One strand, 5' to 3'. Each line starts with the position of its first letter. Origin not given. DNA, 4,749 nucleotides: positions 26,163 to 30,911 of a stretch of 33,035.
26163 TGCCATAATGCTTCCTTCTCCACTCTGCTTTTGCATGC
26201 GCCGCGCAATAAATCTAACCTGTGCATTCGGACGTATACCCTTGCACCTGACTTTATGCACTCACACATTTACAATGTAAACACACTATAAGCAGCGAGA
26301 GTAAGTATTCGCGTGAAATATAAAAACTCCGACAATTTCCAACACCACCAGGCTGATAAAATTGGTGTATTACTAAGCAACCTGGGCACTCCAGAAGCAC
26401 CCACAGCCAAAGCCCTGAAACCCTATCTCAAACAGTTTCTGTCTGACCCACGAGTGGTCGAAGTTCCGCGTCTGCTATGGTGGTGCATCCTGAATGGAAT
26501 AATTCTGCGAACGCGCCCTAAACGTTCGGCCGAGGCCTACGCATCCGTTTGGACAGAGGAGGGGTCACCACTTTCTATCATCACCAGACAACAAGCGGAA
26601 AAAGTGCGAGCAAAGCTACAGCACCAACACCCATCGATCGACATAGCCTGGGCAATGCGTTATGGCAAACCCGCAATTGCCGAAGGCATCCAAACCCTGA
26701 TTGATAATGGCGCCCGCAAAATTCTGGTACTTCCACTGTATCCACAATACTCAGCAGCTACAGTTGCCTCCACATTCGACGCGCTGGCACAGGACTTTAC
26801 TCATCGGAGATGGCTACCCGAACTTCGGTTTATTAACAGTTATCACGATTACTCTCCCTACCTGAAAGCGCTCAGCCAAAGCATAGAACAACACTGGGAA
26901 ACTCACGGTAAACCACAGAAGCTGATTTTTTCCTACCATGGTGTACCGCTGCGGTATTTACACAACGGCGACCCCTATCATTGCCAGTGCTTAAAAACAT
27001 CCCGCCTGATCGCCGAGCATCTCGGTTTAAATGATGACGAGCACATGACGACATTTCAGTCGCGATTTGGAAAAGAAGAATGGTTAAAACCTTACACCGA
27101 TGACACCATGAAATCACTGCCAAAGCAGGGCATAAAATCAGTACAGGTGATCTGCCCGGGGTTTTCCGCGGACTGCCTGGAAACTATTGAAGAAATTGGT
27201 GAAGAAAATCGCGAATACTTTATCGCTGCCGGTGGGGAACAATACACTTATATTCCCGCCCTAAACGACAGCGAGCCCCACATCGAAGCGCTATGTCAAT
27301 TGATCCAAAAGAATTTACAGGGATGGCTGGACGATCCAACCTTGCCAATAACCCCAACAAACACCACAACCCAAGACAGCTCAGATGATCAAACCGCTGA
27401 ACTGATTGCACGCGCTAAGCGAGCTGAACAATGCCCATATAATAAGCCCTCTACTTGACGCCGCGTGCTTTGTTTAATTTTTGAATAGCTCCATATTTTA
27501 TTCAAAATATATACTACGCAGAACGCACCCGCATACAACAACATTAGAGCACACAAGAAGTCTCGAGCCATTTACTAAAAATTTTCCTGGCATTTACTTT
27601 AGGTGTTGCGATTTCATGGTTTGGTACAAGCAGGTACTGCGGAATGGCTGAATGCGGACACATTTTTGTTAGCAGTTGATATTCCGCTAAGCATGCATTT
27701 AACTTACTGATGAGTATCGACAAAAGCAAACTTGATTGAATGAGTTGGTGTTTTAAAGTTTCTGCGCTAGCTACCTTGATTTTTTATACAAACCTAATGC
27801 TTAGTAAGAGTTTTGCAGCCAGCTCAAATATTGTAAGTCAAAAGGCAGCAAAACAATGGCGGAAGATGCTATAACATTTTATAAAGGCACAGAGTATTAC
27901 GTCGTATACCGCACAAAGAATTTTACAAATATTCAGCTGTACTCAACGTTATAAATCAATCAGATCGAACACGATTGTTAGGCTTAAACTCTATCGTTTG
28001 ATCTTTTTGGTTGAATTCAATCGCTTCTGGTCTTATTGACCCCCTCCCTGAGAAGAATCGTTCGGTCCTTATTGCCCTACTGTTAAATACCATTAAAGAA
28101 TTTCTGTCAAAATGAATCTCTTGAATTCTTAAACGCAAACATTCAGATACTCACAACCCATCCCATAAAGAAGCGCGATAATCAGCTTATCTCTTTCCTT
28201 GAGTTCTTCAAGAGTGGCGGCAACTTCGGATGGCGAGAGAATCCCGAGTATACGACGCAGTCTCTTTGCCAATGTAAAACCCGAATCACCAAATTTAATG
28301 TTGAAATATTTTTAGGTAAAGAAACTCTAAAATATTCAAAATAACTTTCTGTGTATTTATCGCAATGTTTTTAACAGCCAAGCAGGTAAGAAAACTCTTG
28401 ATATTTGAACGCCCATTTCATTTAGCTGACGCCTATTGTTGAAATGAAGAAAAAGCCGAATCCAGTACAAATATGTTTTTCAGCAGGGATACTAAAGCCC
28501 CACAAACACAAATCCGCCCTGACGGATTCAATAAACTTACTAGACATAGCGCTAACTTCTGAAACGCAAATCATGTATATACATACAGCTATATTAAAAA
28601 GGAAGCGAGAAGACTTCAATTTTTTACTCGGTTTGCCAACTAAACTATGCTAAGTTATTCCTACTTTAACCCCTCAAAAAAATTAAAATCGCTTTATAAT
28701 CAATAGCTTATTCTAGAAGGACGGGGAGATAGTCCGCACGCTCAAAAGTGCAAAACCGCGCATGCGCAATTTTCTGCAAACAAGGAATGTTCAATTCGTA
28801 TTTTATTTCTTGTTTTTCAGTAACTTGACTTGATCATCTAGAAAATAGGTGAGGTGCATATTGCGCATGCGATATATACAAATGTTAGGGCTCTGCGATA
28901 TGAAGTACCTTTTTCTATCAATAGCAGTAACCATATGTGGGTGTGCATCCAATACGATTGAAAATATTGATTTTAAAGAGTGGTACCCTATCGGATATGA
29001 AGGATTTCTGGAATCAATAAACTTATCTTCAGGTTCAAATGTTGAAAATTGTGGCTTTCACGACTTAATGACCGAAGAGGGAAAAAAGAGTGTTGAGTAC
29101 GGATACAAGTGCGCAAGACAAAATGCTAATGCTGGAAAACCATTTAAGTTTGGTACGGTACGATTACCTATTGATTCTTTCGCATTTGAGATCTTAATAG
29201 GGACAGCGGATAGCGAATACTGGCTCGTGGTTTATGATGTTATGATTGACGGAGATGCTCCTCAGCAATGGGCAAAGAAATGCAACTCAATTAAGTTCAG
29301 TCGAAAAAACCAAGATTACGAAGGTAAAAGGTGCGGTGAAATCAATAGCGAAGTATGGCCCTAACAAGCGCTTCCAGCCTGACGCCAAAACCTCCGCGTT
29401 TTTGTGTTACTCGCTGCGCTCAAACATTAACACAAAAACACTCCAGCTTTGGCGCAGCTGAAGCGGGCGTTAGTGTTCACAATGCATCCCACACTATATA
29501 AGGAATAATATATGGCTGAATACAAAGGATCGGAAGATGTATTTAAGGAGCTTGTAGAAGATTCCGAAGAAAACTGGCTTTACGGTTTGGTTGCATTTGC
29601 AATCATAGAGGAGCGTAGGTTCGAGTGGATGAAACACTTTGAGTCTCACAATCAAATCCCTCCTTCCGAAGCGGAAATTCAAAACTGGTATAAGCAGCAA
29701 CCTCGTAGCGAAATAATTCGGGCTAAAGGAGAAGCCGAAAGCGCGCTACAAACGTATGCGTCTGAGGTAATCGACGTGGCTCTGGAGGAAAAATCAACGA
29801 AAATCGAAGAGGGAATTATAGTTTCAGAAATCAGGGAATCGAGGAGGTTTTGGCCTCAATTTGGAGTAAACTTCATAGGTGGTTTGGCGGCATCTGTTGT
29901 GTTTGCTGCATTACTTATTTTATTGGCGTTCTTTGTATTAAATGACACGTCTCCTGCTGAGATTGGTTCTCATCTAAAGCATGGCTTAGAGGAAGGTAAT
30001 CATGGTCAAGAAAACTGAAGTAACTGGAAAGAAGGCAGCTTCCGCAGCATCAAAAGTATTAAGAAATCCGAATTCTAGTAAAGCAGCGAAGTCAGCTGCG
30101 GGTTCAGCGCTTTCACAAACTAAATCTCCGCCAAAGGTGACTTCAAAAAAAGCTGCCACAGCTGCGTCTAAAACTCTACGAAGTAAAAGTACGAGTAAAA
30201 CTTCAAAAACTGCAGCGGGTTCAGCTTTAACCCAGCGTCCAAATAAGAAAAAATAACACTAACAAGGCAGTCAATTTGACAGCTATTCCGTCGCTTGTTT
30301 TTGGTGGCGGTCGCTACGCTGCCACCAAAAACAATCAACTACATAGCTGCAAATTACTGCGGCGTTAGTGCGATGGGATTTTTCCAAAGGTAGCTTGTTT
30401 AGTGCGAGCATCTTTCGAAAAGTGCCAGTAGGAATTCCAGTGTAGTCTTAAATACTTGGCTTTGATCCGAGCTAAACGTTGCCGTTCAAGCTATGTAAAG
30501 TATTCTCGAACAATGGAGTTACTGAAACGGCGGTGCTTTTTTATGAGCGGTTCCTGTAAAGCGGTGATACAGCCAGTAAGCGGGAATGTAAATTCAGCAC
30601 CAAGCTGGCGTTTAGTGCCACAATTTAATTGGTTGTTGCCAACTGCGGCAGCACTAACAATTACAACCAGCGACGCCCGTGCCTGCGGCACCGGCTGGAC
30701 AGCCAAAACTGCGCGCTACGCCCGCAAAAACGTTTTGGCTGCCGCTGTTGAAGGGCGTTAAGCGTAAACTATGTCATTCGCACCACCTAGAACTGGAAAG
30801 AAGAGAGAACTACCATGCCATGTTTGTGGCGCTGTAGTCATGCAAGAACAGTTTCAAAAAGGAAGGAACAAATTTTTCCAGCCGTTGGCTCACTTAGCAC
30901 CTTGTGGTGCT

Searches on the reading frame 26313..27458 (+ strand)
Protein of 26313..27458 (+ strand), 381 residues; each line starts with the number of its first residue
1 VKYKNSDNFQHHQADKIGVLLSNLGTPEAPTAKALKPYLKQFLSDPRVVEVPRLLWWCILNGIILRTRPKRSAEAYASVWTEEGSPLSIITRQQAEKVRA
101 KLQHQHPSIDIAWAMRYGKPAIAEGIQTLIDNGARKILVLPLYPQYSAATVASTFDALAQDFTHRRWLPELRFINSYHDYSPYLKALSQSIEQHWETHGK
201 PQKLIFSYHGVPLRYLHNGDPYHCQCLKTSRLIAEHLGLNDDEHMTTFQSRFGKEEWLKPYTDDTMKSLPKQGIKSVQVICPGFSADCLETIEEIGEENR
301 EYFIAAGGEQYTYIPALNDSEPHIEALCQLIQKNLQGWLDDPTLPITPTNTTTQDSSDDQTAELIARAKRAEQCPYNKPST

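Call 6: search_protein_families(library=pfam, max_evalue=1, proteins=[window:26313-27458:+])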
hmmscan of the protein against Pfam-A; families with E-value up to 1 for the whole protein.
window:26313-27458:+ (381 aa): 2 families
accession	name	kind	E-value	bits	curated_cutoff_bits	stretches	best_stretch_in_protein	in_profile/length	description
PF00762.24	Ferrochelatase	-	1.2e-118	396.1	27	1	16-334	1-316/317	Ferrochelatase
PF01903.22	CbiX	-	0.0043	17.8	22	1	93-142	10-60/106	CbiX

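Call 9: find_related_loci(query=window:26313-27458:+, collection=genome_contigs, flank=10000)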
Query window:26313-27458:+ (381 aa) in genome_contigs; peptide patterns used: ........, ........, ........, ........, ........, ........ (x = any residue, [..] = any of these).
235 stretches matched a pattern; 203 encode a relative of the query (tblastn E <= 1e-3); the best 80 are kept; 80 distinct loci.
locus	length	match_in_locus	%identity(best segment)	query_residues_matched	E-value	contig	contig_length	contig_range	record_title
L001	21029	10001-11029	67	1-341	3e-161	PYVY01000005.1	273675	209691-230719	Alteromonas indica strain IO390401 scaffold5, whole genome shotgun sequence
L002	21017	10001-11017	65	1-338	1e-157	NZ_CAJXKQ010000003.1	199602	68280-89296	MAG: uncultured Marinobacter sp. isolate SRR6201692_bin.15_MetaBAT_v2.12.1_MAG, whole genome shotgun sequence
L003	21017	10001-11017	64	1-338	2e-157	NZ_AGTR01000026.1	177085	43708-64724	Marinobacter manganoxydans MnI7-9 contig00006, whole genome shotgun sequence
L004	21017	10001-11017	64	1-338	2e-157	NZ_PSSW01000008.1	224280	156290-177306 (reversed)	Marinobacter flavimaris strain LMG 23834 MDHKLMBL_8, whole genome shotgun sequence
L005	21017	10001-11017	65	1-338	3e-157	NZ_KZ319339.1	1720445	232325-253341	Marinobacter guineae strain M3B scaffold1, whole genome shotgun sequence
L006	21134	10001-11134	59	1-380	3e-157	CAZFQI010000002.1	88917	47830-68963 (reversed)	MAG TPA_asm: uncultured Marinobacter sp. isolate binchicken_co218_275 genome assembly, contig: NODE_88_length_88917_cov_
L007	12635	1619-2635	65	1-338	3e-157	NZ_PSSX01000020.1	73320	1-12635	Marinobacter maroccanus strain N4 KEHDKFFH_20, whole genome shotgun sequence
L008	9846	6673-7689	65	1-338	2e-157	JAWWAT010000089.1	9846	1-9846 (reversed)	MAG: Marinobacter sp. isolate HN15.bin.10 k141_1426830_length_9846_cov_23.8664, whole genome shotgun sequence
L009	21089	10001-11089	61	1-365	7e-157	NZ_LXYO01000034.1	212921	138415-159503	Marinobacter sp. EhC06 A7_Contig5, whole genome shotgun sequence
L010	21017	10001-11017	64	1-338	8e-157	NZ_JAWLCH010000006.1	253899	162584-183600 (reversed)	MAG: Marinobacter sp. isolate 15dZY3.bin.38 NODE_90_length_253899_cov_24.465083, whole genome shotgun sequence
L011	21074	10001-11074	61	1-373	3e-156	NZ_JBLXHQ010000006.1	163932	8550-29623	MAG: Marinobacter sp. isolate ET09-02 T09maxbin_out.013RE.5K@6, whole genome shotgun sequence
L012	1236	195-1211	64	1-338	7e-172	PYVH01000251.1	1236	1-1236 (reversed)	Marinobacter sp. B9-2 NODE_285_length_1236_cov_29.5244, whole genome shotgun sequence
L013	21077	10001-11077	61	1-360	9e-156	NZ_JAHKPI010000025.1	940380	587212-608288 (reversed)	Marinobacter sp. F3R08 F3R08_F2R01_contig_1, whole genome shotgun sequence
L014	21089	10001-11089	61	1-364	8e-156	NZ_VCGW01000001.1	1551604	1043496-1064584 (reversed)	Marinobacter maritimus strain CK47 NODE_1_length_1551604_cov_60.418679, whole genome shotgun sequence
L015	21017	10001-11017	64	1-338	2e-155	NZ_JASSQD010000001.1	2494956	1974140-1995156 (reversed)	Marinobacter albus strain M216 NODE_1_length_2494956_cov_172.315194, whole genome shotgun sequence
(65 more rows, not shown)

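Call 11: find_encoding_contigs(protein=window:26313-27458:+, flank=10000, max_places=10)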
Protein window:26313-27458:+ (381 aa): 1 contig read that carries it; 1 place shown.
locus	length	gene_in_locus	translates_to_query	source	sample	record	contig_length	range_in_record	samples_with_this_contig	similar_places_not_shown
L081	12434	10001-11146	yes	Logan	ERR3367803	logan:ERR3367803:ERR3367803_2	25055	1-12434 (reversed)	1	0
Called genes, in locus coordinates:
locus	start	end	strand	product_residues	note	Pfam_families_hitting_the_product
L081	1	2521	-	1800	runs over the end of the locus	PF12458:DUF3686, PF07728:AAA_5 (faint), PF25472:DUF7902, PF00004:AAA (faint)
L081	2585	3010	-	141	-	-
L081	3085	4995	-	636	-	-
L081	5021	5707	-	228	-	-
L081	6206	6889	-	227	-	PF04012:PspA_IM30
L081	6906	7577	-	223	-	PF09938:DUF2170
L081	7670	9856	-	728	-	PF12483:GIDE (faint), PF04011:LemA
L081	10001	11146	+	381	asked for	PF00762:Ferrochelatase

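Call 14: list_cluster_members(proteins=[window:26313-27458:+, window:4938-6593:+, window:6708-8885:-, window:19397-21307:-, window:28849-29364:+, window:29512-30018:+, window:30771-31214:+, window:31997-32566:+, window:10857-11816:+, window:3754-4683:-])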
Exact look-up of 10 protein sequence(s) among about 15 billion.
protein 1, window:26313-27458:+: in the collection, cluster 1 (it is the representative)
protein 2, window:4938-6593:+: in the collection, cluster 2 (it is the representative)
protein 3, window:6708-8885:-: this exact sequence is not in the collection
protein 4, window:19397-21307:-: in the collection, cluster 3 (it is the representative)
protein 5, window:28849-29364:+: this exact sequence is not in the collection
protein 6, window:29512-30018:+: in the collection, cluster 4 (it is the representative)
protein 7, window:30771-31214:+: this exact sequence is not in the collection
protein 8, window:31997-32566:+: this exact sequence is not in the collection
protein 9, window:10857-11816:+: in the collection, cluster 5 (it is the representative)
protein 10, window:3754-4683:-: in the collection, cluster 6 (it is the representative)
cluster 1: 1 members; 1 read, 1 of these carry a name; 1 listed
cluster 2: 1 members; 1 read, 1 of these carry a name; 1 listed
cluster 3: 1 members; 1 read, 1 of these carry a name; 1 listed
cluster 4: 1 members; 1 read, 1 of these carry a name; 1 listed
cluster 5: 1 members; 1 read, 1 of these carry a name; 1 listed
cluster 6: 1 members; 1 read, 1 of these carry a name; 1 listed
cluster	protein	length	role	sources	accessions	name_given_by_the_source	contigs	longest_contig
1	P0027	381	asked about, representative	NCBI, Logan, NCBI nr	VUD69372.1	Ferrochelatase [Thalassocella blandensis]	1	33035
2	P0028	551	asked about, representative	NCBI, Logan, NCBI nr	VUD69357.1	hypothetical protein TDB9533_04724 [Thalassocella blandensis]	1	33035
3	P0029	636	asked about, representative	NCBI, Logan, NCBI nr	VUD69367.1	Inner membrane protein YqiK [Thalassocella blandensis]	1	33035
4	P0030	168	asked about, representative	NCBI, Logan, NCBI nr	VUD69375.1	hypothetical protein TDB9533_04742 [Thalassocella blandensis]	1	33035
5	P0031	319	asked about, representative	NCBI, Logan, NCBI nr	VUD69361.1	Lipase [Thalassocella blandensis]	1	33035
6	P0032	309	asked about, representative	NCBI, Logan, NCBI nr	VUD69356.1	Glyoxylate/hydroxypyruvate reductase A [Thalassocella blandensis]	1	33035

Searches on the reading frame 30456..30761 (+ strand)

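Call 6: search_protein_families(library=pfam, max_evalue=1, proteins=[window:30456-30761:+])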
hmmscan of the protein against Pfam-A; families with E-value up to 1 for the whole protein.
window:30456-30761:+ (101 aa): 1 family
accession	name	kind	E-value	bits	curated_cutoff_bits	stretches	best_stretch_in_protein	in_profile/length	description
PF01678.24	DAP_epimerase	-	0.29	11.7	34.7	1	72-95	63-86/121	Diaminopimelate epimerase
